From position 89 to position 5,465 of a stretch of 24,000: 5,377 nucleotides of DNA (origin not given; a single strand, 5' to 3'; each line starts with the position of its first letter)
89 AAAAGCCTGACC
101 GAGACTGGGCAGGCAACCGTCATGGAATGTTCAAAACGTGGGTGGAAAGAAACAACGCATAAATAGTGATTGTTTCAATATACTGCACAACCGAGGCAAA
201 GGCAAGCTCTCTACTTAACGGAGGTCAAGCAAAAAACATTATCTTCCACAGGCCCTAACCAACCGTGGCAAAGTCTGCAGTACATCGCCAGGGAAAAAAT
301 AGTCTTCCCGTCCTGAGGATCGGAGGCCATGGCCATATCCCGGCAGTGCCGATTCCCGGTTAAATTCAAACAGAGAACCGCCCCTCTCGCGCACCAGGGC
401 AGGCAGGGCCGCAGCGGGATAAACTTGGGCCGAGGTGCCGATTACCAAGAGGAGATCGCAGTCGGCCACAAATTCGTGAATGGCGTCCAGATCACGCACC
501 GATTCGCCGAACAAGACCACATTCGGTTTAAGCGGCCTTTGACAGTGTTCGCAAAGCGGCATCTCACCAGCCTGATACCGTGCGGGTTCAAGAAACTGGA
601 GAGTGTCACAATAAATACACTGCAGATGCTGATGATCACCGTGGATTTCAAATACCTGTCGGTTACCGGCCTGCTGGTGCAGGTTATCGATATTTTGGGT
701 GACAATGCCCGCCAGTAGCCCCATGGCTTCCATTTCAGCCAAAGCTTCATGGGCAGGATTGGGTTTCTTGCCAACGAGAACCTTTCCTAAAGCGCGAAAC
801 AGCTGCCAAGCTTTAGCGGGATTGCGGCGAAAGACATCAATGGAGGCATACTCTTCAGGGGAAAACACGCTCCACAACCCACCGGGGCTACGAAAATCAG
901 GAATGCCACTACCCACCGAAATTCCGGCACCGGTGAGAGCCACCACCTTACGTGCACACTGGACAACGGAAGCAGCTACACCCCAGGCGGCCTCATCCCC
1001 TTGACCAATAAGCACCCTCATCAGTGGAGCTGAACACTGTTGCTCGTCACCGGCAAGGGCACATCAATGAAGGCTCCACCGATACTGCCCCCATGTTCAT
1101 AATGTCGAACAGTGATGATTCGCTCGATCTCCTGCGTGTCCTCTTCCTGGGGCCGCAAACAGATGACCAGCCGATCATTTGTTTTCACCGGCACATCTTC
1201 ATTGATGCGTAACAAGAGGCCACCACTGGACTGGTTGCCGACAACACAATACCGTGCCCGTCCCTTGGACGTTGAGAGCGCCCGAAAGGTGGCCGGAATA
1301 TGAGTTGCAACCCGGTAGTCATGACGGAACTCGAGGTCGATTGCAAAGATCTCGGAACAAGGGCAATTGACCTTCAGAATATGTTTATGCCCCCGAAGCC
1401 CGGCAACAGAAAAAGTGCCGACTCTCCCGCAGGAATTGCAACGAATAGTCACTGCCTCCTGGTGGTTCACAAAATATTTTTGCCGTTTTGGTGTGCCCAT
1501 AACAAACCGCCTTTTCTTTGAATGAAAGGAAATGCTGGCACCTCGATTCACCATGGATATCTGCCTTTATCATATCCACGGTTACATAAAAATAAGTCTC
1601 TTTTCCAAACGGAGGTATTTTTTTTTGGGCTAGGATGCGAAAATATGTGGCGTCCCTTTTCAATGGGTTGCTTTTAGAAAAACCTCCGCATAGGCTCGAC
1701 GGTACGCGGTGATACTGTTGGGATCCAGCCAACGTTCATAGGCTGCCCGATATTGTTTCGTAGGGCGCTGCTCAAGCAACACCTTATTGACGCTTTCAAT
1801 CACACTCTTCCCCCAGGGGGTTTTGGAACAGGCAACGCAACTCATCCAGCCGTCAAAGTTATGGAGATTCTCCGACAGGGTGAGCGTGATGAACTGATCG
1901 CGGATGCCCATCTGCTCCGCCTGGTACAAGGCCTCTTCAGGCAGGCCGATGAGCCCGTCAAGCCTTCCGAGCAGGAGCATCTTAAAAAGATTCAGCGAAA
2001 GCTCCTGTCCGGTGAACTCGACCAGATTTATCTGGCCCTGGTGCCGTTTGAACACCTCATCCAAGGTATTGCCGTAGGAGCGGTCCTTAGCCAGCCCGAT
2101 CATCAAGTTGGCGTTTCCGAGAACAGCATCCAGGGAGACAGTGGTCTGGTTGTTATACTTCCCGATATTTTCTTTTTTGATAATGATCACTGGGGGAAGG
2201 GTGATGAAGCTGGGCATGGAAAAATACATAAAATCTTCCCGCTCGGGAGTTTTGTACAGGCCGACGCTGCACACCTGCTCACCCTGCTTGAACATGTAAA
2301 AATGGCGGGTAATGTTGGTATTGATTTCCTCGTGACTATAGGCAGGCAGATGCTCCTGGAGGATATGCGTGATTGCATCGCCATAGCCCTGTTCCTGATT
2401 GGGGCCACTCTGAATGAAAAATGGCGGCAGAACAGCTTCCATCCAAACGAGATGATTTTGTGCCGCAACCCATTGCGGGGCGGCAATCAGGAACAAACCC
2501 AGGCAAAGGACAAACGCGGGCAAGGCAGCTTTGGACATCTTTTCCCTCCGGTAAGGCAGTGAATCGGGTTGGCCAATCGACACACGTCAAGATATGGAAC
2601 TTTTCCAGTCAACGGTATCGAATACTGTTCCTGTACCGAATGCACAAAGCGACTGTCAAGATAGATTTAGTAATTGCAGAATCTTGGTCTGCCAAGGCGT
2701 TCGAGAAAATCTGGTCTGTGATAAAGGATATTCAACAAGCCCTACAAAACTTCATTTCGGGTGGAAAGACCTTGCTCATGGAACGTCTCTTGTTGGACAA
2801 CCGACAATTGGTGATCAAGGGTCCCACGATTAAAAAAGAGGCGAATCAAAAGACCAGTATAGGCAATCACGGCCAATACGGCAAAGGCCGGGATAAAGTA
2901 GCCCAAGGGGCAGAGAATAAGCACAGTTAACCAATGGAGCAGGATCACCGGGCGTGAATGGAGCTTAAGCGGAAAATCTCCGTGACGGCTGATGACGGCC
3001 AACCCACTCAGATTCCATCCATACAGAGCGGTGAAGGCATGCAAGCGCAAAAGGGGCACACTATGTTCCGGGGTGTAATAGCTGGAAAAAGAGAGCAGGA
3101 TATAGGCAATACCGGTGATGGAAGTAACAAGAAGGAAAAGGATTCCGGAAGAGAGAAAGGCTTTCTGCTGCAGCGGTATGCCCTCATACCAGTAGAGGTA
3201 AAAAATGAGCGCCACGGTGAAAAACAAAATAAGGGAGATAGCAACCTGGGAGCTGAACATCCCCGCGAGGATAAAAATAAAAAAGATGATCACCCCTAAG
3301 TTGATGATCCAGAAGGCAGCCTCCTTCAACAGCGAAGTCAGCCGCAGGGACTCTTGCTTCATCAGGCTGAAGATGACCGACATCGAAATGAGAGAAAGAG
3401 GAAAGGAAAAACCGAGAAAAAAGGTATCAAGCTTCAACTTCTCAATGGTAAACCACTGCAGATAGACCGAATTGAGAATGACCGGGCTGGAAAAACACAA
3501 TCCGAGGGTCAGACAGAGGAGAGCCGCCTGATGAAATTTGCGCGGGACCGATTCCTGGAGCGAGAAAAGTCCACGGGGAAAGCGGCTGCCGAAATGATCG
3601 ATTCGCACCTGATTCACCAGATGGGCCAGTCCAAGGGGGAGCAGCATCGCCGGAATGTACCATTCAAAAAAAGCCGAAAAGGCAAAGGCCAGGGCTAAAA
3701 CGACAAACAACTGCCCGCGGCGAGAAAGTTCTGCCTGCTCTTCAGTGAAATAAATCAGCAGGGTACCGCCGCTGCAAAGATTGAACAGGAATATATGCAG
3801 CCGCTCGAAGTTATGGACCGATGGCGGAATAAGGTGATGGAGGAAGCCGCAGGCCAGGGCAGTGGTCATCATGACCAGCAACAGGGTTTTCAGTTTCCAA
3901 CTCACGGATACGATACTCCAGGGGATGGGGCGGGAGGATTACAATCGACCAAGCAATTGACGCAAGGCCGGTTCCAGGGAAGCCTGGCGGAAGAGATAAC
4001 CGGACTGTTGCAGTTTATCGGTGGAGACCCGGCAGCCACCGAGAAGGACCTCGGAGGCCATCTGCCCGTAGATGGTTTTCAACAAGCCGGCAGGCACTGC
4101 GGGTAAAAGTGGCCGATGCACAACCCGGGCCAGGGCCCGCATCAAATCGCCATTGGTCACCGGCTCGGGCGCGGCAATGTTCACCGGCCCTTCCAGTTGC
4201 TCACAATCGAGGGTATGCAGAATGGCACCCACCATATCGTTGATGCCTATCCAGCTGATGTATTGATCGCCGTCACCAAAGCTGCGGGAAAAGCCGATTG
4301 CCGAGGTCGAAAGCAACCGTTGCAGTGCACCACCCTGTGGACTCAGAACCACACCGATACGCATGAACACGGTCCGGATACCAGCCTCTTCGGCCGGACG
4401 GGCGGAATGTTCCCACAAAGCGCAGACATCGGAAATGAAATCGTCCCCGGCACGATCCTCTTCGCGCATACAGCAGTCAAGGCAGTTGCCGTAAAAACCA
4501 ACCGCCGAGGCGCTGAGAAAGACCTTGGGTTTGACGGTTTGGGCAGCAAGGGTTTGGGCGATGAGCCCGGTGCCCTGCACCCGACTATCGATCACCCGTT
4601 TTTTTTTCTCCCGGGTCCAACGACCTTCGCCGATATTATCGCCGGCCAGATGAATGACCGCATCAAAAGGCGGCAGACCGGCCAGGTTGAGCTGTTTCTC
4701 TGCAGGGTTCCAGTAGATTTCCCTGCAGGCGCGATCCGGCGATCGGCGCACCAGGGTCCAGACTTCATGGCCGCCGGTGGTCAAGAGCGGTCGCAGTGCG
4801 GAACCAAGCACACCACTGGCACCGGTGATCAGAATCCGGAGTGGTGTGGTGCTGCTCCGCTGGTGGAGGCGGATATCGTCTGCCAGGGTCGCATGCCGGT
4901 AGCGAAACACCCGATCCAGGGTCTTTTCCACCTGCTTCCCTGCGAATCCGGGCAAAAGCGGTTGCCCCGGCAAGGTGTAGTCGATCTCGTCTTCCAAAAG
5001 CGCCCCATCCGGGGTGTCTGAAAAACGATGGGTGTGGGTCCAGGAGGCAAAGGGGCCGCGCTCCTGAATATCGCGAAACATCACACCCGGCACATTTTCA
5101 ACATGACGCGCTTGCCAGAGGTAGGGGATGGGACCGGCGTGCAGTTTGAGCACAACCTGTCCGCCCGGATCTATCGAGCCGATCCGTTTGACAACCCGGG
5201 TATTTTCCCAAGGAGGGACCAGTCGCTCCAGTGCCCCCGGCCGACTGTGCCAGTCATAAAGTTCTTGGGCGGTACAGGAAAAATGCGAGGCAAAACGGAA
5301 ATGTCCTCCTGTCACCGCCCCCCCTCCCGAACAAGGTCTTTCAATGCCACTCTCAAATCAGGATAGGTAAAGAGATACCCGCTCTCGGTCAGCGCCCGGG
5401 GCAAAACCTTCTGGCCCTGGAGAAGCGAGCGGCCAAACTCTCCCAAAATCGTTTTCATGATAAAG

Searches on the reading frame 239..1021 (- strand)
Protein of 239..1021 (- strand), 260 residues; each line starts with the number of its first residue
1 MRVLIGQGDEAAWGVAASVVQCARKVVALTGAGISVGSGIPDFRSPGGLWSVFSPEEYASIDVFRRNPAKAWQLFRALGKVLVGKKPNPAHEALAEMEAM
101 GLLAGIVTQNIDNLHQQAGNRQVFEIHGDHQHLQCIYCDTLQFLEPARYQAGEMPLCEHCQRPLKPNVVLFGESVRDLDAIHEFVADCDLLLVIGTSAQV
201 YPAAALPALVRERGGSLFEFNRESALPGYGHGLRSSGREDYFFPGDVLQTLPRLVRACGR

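Call 7: search_protein_families(library=pfam, proteins=[window:239-1021:-], max_evalue=0.001)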
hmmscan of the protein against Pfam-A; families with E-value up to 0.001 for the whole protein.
window:239-1021:- (260 aa): 1 family
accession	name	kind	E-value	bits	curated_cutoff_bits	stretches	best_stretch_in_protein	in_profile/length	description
PF02146.23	SIR2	-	5.6e-47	160.4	24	1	31-202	1-180/180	Sir2 family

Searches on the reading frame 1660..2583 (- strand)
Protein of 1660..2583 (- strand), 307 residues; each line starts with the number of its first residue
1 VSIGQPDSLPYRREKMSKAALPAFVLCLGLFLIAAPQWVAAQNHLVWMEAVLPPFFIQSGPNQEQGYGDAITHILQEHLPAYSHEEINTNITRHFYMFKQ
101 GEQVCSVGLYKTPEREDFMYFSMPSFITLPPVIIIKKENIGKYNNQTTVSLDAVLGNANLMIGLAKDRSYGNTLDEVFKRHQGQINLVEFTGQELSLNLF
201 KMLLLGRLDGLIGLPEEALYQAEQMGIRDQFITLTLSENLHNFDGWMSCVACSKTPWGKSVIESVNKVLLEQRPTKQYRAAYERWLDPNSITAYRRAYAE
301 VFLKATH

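Call 7: search_protein_families(library=pfam, proteins=[window:1660-2583:-], max_evalue=0.001)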
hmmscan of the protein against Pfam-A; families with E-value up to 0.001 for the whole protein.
window:1660-2583:- (307 aa): 1 family
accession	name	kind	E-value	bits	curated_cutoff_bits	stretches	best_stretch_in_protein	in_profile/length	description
PF00497.25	SBP_bac_3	-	0.00021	21.5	26.4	1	48-287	5-131/132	Bacterial extracellular solute-binding proteins, family 3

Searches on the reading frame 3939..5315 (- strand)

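Call 7: search_protein_families(library=pfam, proteins=[window:3939-5315:-], max_evalue=0.001)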
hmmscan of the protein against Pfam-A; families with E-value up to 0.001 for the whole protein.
window:3939-5315:- (458 aa): 4 families
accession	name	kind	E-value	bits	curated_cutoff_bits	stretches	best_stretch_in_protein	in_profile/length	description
PF01370.27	Epimerase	-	9.9e-17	61.6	20.9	1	161-371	1-227/240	NAD dependent epimerase/dehydratase family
PF08338.16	DUF1731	-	1e-13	51.2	27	1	407-454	1-47/47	Domain of unknown function (DUF1731)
PF03364.25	Polyketide_cyc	-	5.1e-07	30.4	23.4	1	15-134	4-118/126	Polyketide cyclase / dehydrase and lipid transport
PF16363.11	GDP_Man_Dehyd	-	0.00035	20.6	27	0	162-199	1-38/332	GDP-mannose 4,6 dehydratase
